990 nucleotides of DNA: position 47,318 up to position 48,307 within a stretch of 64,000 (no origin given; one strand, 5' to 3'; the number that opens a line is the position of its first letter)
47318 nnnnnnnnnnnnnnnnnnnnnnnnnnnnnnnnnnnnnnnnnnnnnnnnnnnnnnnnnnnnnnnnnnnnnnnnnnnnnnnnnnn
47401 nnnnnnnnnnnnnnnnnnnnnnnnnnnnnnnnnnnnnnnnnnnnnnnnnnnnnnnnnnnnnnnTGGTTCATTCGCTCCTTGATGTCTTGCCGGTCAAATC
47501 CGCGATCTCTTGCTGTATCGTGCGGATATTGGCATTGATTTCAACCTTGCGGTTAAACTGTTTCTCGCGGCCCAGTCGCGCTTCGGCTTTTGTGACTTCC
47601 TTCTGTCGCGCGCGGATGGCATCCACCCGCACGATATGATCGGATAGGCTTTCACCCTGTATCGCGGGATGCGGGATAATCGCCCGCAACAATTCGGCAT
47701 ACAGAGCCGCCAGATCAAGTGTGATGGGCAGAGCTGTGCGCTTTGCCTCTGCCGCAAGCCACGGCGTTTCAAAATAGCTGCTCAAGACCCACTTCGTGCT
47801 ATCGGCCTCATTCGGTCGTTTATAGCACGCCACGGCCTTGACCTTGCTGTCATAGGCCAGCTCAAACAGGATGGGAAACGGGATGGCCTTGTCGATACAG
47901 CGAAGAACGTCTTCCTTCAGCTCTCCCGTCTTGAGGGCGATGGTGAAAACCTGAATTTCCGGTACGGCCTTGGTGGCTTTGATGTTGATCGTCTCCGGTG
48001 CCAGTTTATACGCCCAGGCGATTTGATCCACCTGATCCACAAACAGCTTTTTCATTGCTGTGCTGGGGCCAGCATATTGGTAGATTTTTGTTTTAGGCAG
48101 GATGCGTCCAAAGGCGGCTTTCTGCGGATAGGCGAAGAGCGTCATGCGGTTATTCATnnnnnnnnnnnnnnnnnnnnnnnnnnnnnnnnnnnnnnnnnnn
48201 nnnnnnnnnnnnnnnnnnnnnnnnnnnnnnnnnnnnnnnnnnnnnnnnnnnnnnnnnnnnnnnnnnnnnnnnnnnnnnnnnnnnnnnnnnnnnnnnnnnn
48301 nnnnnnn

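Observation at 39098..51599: Extended Type III RM-like locus: AlpA-HTH, SNF2 helicase, unknown, Mod, PLD nuclease, Res, RloC-like zinc-hook ATPase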

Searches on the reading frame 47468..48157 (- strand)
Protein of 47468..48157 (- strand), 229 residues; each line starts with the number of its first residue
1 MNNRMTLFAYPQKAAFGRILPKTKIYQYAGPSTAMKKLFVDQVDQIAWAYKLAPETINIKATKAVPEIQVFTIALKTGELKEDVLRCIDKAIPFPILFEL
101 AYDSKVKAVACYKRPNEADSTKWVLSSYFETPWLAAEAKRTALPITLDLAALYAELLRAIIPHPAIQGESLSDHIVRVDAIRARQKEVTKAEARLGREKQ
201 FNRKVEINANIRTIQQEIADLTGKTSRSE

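Call 3: search_protein_families(library=padloc, proteins=[window:47468-48157:-], max_evalue=0.01)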
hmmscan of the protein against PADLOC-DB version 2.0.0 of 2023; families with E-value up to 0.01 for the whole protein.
window:47468-48157:- (229 aa): 0 families

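Call 4: search_protein_families(library=pfam, proteins=[window:47468-48157:-], max_evalue=0.01)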
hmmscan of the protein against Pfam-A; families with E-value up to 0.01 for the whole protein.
window:47468-48157:- (229 aa): 1 family
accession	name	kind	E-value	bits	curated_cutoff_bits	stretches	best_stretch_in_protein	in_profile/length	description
PF14335.11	DUF4391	-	6.2e-62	210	29.9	1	8-217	1-231/232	Domain of unknown function (DUF4391)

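Call 7: search_protein_families(library=ncbifam, proteins=[window:47468-48157:-], max_evalue=0.001)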
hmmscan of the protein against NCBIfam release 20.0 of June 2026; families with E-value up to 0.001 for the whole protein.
window:47468-48157:- (229 aa): 0 families

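Call 14: find_homologous_proteins(query=window:47468-48157:-)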
Query window:47468-48157:- (229 aa): 4119 proteins with E <= 0.001 among 4476 candidates; the best 120 are listed.
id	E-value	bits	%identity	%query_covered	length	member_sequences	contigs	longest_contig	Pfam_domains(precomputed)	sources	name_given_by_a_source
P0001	3.5e-141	486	100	98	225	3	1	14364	PF14335.12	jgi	-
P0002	2.0e-129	448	92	98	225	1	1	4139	PF14335.12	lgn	-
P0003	1.4e-128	445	92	97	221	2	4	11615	PF14335.12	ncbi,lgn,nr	ncbi:MAG: DUF4391 domain-containing protein [Alphaproteobacteria bacterium]|nr:DUF4391 domain-contai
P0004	1.7e-128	445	89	100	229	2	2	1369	PF14335.12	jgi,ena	jgi:hypothetical protein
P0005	1.0e-126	439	89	98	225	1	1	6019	PF14335.12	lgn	-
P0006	1.4e-122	425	88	98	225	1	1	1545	PF14335.12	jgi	-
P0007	2.0e-122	425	88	98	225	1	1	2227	PF14335.12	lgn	-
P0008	4.8e-122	423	84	98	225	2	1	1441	PF14335.12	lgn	-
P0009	5.8e-122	423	87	98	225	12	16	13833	PF14335.12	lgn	-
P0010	1.2e-119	416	86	97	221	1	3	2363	PF14335.12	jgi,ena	jgi:hypothetical protein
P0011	2.9e-119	414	87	96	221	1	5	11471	PF14335.12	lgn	-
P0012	9.7e-118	409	84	98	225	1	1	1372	PF14335.12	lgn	-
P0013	1.6e-117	409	86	97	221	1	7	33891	PF14335.12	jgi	jgi:hypothetical protein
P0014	6.8e-115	400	83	96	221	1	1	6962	PF14335.12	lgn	-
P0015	1.1e-113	396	82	96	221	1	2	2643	PF14335.12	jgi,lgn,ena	jgi:hypothetical protein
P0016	4.2e-112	391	83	95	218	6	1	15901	PF14335.12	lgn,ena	-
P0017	1.3e-111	389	82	95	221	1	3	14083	PF14335.12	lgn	-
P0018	2.9e-106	372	77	96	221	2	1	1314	PF14335.12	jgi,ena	-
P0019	3.1e-102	359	71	96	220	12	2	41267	PF14335.12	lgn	-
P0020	3.7e-100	352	73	96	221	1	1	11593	PF14335.12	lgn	-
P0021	7.9e-99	348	73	95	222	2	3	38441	PF14335.12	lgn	-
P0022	2.3e-95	336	68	95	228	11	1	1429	PF14335.12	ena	-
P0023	4.8e-94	332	67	97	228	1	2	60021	PF14335.12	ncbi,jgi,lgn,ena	-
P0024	2.1e-93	330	67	97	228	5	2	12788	PF14335.12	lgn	-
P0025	3.1e-93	329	67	96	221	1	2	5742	PF14335.12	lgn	-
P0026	7.2e-93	328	67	97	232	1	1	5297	PF14335.12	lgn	-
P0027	1.1e-92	327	68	96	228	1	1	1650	PF14335.12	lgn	-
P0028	1.6e-92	327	66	96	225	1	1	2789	PF14335.12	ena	-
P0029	2.8e-92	326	65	97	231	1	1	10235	PF14335.12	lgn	-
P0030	3.2e-92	326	66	95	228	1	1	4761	PF14335.12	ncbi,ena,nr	ncbi:MAG: DUF4391 domain-containing protein [Nitrospira sp.]|nr:DUF4391 domain-containing protein [N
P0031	3.9e-92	326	65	96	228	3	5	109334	PF14335.12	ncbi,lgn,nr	ncbi:MAG: DUF4391 domain-containing protein [Nitrospirales bacterium]|nr:DUF4391 domain-containing p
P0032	4.1e-92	326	67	96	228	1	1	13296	PF14335.12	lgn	-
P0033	7.2e-92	325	63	99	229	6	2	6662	PF14335.12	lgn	-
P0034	1.4e-91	324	66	95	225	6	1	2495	PF14335.12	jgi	jgi:hypothetical protein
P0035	1.6e-91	324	65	96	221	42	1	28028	PF14335.12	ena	-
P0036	1.6e-91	324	65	96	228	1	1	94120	PF14335.12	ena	-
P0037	2.3e-91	323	65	98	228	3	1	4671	PF14335.12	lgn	-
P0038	4.8e-91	322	66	95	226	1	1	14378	PF14335.12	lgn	-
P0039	5.2e-91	322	68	94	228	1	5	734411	PF14335.12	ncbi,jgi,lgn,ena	-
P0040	2.3e-90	320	63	99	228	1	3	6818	PF14335.12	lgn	-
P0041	4.5e-90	319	63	96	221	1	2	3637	PF14335.12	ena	-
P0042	1.6e-89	317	63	97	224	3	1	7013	PF14335.12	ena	-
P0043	3.2e-89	316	65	95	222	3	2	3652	PF14335.12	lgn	-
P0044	3.4e-89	316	62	96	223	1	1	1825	PF14335.12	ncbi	-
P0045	3.8e-89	316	63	95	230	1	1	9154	PF14335.12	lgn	-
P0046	4.2e-89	316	63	95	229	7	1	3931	PF14335.12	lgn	-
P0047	5.9e-89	315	63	94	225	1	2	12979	PF14335.12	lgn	-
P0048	6.3e-89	315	65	96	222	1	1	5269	PF14335.12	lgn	-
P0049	1.1e-88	314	63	94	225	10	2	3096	PF14335.12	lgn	-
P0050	1.6e-88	314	63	94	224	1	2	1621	PF14335.12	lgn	-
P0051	1.6e-88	314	65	94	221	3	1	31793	PF14335.12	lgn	-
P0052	2.1e-88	314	62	96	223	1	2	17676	PF14335.12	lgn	-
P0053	2.1e-88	314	64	97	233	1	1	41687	PF14335.12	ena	-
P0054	4.4e-88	312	64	96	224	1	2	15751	PF14335.12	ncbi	-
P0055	7.0e-88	312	63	94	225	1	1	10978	PF14335.12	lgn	-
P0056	7.4e-88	312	63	94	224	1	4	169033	PF14335.12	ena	-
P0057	7.6e-88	312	63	96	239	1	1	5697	PF14335.12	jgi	jgi:hypothetical protein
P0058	1.0e-87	311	62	96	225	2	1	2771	PF14335.12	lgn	-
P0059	1.4e-87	311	63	95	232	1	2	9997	PF14335.12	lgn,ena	-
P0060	1.8e-87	310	65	94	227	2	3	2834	PF14335.12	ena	-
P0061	2.4e-87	310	64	96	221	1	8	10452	PF14335.12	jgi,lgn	-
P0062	2.5e-87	310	63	95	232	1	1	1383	PF14335.12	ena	-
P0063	2.7e-87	310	62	94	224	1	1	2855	PF14335.12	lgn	-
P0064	3.1e-87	310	63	96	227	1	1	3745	PF14335.12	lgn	-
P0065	3.2e-87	310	64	94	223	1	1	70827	PF14335.12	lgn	-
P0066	5.2e-87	309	62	97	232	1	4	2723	PF14335.12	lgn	-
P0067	6.6e-87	309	62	97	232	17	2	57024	PF14335.12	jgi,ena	-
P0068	9.0e-87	308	63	95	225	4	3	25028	PF14335.12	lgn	-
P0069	9.8e-87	308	61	97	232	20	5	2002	PF14335.12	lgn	-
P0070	1.4e-86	308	65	95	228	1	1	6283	PF14335.12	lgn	-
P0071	1.4e-86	308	61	97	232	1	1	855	PF14335.12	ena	-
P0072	1.6e-86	307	65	95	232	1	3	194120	PF14335.12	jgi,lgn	-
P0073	1.8e-86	307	62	96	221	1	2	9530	PF14335.12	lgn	-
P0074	1.9e-86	307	61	96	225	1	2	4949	PF14335.12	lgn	-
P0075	1.9e-86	307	62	96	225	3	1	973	PF14335.12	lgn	-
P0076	1.9e-86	307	61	98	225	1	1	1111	PF14335.12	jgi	jgi:hypothetical protein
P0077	2.2e-86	307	63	95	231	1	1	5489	PF14335.12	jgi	jgi:hypothetical protein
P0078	4.9e-86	306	63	95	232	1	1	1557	PF14335.12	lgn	-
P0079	6.2e-86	305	61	97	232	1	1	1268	PF14335.12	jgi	-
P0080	8.0e-86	305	63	95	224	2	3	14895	PF14335.12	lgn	-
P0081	8.6e-86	305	63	95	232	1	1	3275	PF14335.12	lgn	-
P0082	8.7e-86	305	62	95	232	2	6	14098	PF14335.12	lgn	-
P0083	1.3e-85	304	65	95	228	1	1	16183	PF14335.12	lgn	-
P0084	1.4e-85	304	64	96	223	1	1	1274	PF14335.12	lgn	-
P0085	1.6e-85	304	62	95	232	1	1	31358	PF14335.12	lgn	-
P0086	1.7e-85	304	62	95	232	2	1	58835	PF14335.12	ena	-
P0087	2.3e-85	304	61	97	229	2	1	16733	PF14335.12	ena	-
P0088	3.4e-85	303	62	95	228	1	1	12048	PF14335.12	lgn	-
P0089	4.2e-85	303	62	94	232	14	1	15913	PF14335.12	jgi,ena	-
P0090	4.4e-85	303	61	97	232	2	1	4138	PF14335.12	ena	-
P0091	6.5e-85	302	61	95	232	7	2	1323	PF14335.12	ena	-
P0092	7.7e-85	302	64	94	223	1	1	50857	PF14335.12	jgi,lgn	-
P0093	7.9e-85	302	64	95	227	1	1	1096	PF14335.12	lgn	-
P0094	8.1e-85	302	62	95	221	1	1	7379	PF14335.12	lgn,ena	-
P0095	8.6e-85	302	65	95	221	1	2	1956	PF14335.12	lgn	-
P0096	1.0e-84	301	62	98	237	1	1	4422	PF14335.12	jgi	jgi:hypothetical protein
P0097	1.2e-84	301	62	95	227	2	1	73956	PF14335.12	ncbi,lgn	-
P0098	1.3e-84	301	61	96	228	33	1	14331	PF14335.12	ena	-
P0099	1.9e-84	301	62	95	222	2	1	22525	PF14335.12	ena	-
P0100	1.9e-84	301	63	95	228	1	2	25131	PF14335.12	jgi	jgi:uncharacterized protein DUF4391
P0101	2.0e-84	301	60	95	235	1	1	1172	PF14335.12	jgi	jgi:hypothetical protein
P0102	2.1e-84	300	62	95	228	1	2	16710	PF14335.12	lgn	-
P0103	2.2e-84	300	60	95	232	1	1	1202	PF14335.12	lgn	-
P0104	2.4e-84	300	62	95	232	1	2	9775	PF14335.12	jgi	-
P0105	3.0e-84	300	59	95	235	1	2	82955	PF14335.12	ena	-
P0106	3.3e-84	300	61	96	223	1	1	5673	PF14335.12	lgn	-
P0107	3.9e-84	300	60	95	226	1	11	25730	PF14335.12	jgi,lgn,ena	-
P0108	4.1e-84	300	62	95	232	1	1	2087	PF14335.12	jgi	-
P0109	4.7e-84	299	63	95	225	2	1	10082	PF14335.12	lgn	-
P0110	5.1e-84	299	61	97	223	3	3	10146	PF14335.12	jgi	jgi:hypothetical protein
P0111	5.5e-84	299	61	94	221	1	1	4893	PF14335.12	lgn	-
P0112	5.7e-84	299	62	94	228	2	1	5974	PF14335.12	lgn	-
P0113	6.2e-84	299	59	97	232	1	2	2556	PF14335.12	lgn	-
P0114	6.4e-84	299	60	95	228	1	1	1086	PF14335.12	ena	-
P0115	6.6e-84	299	60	94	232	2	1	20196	PF14335.12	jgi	jgi:hypothetical protein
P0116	6.7e-84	299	61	94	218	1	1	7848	PF14335.12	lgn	-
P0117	7.0e-84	299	63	95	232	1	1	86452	PF14335.12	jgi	jgi:Domain of unknown function (DUF4391)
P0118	8.9e-84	298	61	94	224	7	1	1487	PF14335.12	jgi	-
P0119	1.1e-83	298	62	94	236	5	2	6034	PF14335.12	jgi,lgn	jgi:hypothetical protein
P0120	1.2e-83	298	61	95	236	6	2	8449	PF14335.12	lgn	-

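Call 25: search_dna_similar(query=window:47468-48157:-, collection=plasmids, mode=protein, max_rows=30, rows=spread)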
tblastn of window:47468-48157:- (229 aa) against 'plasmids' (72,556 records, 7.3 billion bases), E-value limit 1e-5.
Records with a match: 48; places in all: 48; records where one place covers at least 80% of the query: 47.
Best place of each record, by identity: <60% 48.
By first word of the organism name: Escherichia 14; Acinetobacter 11; Vibrio 3; Citrobacter 2; Aeromonas 2; Methylotuvimicrobium 1; Raoultella 1; Enterobacter 1; Variovorax 1; Sphingobium 1; and 11 more.
By predicted mobility (MOB-suite, as given by PLSDB): non-mobilizable 25; mobilizable 14; conjugative 9.
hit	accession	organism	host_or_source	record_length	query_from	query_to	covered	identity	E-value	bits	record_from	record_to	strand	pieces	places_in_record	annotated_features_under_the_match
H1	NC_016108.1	Methylotuvimicrobium alcaliphilum 20Z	-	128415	7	222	94%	58.3%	2e-84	280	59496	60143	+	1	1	DUF4391 domain-containing protein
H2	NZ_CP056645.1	Citrobacter freundii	culture,Freshwater sample from ...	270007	10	221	93%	56.1%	6e-78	261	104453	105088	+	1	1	DUF4391 domain-containing protein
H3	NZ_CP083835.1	Enterobacter asburiae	Homo sapiens,sputum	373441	10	221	93%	56.1%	6e-78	261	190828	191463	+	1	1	DUF4391 domain-containing protein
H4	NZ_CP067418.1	Aeromonas media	cell culture,water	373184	7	224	95%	51.3%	2e-73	248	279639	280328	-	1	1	DUF4391 domain-containing protein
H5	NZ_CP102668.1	Sphingobium sp. JS3065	whole organism,chemical plant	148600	5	221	95%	48.1%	2e-67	231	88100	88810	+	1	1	DUF4391 domain-containing protein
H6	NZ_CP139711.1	Sulfitobacter sp. OXR-159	Bacterial Culture,hydrothermal vent ...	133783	5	226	97%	45.5%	1e-61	215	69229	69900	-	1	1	DUF4391 domain-containing protein | helicase-related protein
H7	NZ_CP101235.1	Escherichia coli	Homo sapiens,cell culture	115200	10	221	93%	44.5%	6e-53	189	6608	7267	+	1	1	DUF4391 domain-containing protein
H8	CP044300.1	Escherichia coli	Pork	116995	10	221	93%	44.5%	6e-53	189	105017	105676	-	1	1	DUF4391 domain-containing protein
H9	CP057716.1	Escherichia coli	culture,Pooled pig faecal samples ...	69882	10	221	93%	44.1%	6e-54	192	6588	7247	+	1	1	DUF4391 domain-containing protein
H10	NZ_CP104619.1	Escherichia coli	cell culture,chicken feces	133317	10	221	93%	44.1%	6e-54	192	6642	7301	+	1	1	DUF4391 domain-containing protein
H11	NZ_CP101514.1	Escherichia coli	migratory bird,feces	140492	10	221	93%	44.1%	2e-52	188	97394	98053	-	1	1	DUF4391 domain-containing protein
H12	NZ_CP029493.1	Escherichia coli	Homo sapiens,fecal sample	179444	10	221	93%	44.1%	2e-52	188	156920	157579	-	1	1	DUF4391 domain-containing protein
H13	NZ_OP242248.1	Escherichia coli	Homo sapiens,stool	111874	10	221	93%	44.1%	3e-52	187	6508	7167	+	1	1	DUF4391 domain-containing protein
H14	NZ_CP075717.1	Escherichia coli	Sus scrofa,water sample,wastewater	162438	10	221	93%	43.6%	3e-53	191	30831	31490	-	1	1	DUF4391 domain-containing protein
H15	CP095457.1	Escherichia coli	pig,cell culture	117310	10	221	93%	43.6%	4e-53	190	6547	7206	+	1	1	DUF4391 domain-containing protein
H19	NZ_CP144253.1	Acinetobacter baumannii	patient,Nanchang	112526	5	223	96%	38.1%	3e-45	167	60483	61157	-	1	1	DUF4391 domain-containing protein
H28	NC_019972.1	Methanomethylovorans hollandica DSM 15978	-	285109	1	218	95%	22.7%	5e-9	63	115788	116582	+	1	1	DUF4391 domain-containing protein | helicase-related protein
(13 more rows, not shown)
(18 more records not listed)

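Call 26: get_annotated_region(hit=H1, flank=9000)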
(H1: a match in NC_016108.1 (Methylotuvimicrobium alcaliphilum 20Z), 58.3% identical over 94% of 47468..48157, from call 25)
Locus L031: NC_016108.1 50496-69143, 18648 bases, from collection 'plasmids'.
description: Methylotuvimicrobium alcaliphilum 20Z plasmid MEALZ_p, complete sequence
organism: Methylotuvimicrobium alcaliphilum 20Z (NCBI taxid 1091494)
taxonomy: Bacteria; Pseudomonadota; Gammaproteobacteria; Methylococcales; Methylococcaceae; Methylotuvimicrobium; Methylotuvimicrobium alcaliphilum; Methylotuvimicrobium alcaliphilum 20Z
host: -; source: -; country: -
typing (MOB-suite, as given by PLSDB): conjugative; relaxase MOBP; mating-pair formation MPF_T
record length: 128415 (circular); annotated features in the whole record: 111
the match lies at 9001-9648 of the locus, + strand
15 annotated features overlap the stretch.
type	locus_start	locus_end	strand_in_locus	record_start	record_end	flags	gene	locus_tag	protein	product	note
CDS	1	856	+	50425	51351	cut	-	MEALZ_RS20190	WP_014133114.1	hypothetical protein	-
CDS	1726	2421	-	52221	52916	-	-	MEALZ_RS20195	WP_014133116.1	retropepsin-like aspartic protease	GO:0006508 - proteolysis [Evidence IEA]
CDS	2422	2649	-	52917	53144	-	-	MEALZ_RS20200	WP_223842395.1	DUF6794 domain-containing protein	-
CDS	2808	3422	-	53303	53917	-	-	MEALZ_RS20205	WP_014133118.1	hypothetical protein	-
CDS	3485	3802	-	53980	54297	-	-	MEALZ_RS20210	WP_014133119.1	hypothetical protein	-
CDS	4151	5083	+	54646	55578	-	-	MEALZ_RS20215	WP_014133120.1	tyrosine-type recombinase/integrase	GO:0015074 - DNA integration [Evidence IEA]; GO:0006310 - DNA recombination [Evidence IEA]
CDS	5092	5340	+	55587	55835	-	-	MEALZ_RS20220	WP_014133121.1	WGR domain-containing protein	-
CDS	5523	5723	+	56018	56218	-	-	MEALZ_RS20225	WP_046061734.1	helix-turn-helix domain-containing protein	-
CDS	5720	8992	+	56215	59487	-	-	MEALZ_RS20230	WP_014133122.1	SNF2-related protein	-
CDS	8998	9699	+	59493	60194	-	-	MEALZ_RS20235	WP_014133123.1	DUF4391 domain-containing protein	-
CDS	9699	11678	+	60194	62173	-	-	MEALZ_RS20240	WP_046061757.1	site-specific DNA-methyltransferase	GO:0006306 - DNA methylation [Evidence IEA]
CDS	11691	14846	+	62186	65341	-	-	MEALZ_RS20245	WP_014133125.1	DEAD/DEAH box helicase family protein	-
CDS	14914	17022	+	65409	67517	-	-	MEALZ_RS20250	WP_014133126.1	AAA family ATPase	-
CDS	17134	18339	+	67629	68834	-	-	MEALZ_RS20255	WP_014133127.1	hypothetical protein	-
CDS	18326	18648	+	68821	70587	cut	-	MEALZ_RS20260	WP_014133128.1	ATP-binding protein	-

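Call 27: get_annotated_region(hit=H7, flank=9000)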
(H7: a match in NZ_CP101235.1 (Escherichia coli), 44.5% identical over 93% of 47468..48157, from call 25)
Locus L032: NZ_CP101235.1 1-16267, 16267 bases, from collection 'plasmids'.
description: Escherichia coli strain EC21Z-137 plasmid pEC21Z137-115K, complete sequence
organism: Escherichia coli (NCBI taxid 562)
taxonomy: Bacteria; Pseudomonadota; Gammaproteobacteria; Enterobacterales; Enterobacteriaceae; Escherichia; Escherichia coli
host: -; source: Homo sapiens,cell culture; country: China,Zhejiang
typing (MOB-suite, as given by PLSDB): non-mobilizable; replicon IncFIB
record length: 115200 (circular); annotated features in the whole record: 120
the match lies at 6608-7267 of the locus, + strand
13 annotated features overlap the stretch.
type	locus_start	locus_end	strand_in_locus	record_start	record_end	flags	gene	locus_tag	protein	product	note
CDS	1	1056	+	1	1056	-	repA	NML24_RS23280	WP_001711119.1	replication protein RepA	-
CDS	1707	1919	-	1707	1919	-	-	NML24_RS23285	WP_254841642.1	hypothetical protein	-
CDS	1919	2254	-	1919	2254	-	-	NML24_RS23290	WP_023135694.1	hypothetical protein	-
CDS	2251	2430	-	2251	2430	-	-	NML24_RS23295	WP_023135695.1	hypothetical protein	-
CDS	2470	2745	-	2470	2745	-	-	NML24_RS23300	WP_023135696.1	hypothetical protein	-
CDS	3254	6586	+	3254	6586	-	-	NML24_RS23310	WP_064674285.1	SNF2-related protein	-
CDS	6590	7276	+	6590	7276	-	-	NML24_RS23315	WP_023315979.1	DUF4391 domain-containing protein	-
CDS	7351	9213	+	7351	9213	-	-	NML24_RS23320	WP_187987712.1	site-specific DNA-methyltransferase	GO:0006306 - DNA methylation [Evidence IEA]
CDS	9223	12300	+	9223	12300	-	-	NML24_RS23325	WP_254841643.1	DEAD/DEAH box helicase family protein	-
CDS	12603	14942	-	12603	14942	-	-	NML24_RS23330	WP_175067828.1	LAGLIDADG family homing endonuclease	-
CDS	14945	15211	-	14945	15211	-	-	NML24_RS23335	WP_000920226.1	hypothetical protein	-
CDS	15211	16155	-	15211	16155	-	-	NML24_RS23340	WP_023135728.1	5'-3' exonuclease H3TH domain-containing protein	-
CDS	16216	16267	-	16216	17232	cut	-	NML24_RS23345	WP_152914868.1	regulator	-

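Call 28: get_annotated_region(hit=H19, flank=9000)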
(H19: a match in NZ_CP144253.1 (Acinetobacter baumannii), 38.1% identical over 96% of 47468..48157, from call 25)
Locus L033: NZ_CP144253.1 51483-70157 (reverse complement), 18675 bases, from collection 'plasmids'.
description: Acinetobacter baumannii strain YFY27 plasmid pYFY27.1, complete sequence
organism: Acinetobacter baumannii (NCBI taxid 470)
taxonomy: Bacteria; Pseudomonadota; Gammaproteobacteria; Moraxellales; Moraxellaceae; Acinetobacter; Acinetobacter baumannii
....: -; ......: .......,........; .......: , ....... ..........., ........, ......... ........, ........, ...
typing (MOB-suite, as given by PLSDB): non-mobilizable; replicon rep_cluster_718
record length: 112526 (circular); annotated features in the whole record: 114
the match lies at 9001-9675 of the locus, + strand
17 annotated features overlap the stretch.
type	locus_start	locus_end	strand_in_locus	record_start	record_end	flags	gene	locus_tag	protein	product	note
CDS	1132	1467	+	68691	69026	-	-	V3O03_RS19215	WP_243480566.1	hypothetical protein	-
CDS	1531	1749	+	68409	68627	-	-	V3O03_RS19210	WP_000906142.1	hypothetical protein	-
CDS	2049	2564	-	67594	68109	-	-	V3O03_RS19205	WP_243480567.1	hypothetical protein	-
CDS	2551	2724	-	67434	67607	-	-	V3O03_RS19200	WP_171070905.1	hypothetical protein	-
CDS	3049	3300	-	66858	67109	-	-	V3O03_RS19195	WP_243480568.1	hypothetical protein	-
CDS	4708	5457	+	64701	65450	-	-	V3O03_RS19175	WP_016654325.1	toll/interleukin-1 receptor domain-containing protein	GO:0007165 - signal transduction [Evidence IEA]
CDS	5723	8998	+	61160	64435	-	-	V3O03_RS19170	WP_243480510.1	helicase-related protein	-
CDS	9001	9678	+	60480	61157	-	-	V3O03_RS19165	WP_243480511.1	DUF4391 domain-containing protein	-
CDS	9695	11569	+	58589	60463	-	-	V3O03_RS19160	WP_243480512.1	site-specific DNA-methyltransferase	GO:0006306 - DNA methylation [Evidence IEA]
CDS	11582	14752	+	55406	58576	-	-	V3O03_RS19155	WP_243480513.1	DEAD/DEAH box helicase family protein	-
CDS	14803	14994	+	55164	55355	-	-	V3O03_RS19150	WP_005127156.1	hypothetical protein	-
CDS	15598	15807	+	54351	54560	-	-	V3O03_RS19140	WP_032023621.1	hypothetical protein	-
CDS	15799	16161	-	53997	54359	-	-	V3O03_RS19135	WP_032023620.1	hypothetical protein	-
CDS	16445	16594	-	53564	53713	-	-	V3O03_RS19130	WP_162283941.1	hypothetical protein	-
CDS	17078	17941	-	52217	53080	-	-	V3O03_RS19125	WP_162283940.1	hypothetical protein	-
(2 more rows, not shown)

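Call 29: get_annotated_region(hit=H28, flank=9000)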
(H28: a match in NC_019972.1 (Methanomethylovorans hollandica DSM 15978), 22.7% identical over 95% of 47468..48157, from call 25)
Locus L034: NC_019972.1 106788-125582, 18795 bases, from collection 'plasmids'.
description: Methanomethylovorans hollandica DSM 15978 plasmid pMETHO01, complete sequence
organism: Methanomethylovorans hollandica DSM 15978 (NCBI taxid 867904)
taxonomy: Archaea; Euryarchaeota; Methanomicrobia; Methanosarcinales; Methanosarcinaceae; Methanomethylovorans; Methanomethylovorans hollandica; Methanomethylovorans hollandica DSM 15978
host: -; source: -; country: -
typing (MOB-suite, as given by PLSDB): non-mobilizable; replicon rep_cluster_57
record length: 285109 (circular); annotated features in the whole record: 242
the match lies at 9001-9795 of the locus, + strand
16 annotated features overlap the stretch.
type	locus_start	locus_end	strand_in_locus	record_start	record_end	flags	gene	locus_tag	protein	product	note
CDS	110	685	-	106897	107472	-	-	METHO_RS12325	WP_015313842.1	hypothetical protein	-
CDS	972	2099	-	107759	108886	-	-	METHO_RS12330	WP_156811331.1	ISH3 family transposase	-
CDS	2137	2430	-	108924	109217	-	-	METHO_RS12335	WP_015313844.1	hypothetical protein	-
CDS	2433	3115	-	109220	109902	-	-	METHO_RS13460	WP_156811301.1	IS1 family transposase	-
CDS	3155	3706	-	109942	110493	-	-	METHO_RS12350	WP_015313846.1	hypothetical protein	-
CDS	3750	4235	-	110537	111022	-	-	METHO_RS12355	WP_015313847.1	hypothetical protein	-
CDS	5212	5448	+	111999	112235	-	-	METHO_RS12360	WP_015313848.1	hypothetical protein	-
CDS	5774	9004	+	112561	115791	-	-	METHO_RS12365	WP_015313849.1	helicase-related protein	-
CDS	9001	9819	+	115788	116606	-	-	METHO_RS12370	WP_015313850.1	DUF4391 domain-containing protein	-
CDS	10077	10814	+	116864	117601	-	-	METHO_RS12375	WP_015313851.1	hypothetical protein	-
CDS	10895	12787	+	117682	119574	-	-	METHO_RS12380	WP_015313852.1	site-specific DNA-methyltransferase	GO:0006306 - DNA methylation [Evidence IEA]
CDS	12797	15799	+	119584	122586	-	-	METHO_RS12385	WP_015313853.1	DEAD/DEAH box helicase family protein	-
CDS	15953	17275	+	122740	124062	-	-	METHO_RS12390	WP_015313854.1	restriction endonuclease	GO:0009307 - DNA restriction-modification system [Evidence IEA]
CDS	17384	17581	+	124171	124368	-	-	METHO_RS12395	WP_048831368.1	hypothetical protein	-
CDS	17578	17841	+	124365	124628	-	-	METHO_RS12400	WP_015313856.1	type II toxin-antitoxin system RelE/ParE family toxin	GO:0030541 - plasmid partitioning [Evidence IEA]; GO:0051290 - protein heterotetramerization [Evidence IEA]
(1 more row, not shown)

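Call 39: search_protein_families(library=pfam, proteins=[L031:14914-17022:+, L034:10077-10814:+], max_evalue=0.001)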
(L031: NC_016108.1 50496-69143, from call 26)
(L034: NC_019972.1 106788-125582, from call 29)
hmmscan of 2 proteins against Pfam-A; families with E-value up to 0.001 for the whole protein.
L031:14914-17022:+ (702 aa): 4 families
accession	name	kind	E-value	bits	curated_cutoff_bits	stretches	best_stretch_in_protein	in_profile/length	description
PF13166.12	AAA_13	-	7.7e-12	45.1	36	1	336-511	422-594/713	AAA domain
PF02463.25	SMC_N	-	1.6e-05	24.9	40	1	2-470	4-187/220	RecF/RecN/SMC N terminal domain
PF05859.17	Mis12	-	0.00016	22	25.7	0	79-230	84-195/231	Mis12 protein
PF00005.33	ABC_tran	-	0.00051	21.1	25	0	376-451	79-136/137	ABC transporter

L034:10077-10814:+ (245 aa): 0 families
